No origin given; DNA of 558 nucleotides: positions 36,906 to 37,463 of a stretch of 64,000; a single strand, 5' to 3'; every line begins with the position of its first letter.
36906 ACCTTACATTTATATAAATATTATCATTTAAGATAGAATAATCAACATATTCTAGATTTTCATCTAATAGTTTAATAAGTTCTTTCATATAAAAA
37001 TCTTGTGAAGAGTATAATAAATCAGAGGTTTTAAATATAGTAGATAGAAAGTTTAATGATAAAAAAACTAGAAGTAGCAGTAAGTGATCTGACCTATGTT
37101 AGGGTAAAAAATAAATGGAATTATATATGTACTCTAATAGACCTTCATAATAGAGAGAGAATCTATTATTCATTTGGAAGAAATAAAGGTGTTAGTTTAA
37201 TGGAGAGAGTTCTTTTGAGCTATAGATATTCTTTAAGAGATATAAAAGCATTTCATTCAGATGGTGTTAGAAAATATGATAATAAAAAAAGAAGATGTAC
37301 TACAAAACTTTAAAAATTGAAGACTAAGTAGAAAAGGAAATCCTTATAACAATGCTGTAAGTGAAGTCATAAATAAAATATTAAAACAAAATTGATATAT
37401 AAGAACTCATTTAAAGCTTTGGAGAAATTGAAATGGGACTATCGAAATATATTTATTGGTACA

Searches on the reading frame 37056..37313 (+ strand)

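Call 43: search_protein_families(library=pfam, proteins=[window:37056-37313:+], max_evalue=1)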
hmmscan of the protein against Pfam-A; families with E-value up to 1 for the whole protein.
window:37056-37313:+ (85 aa): 2 families
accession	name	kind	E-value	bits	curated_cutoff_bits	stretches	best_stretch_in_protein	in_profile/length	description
PF00665.32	rve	-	2e-07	31.6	32.6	1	6-77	6-81/102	Integrase core domain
PF13610.12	DDE_Tnp_IS240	-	0.016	15.8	27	1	11-57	7-56/139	DDE domain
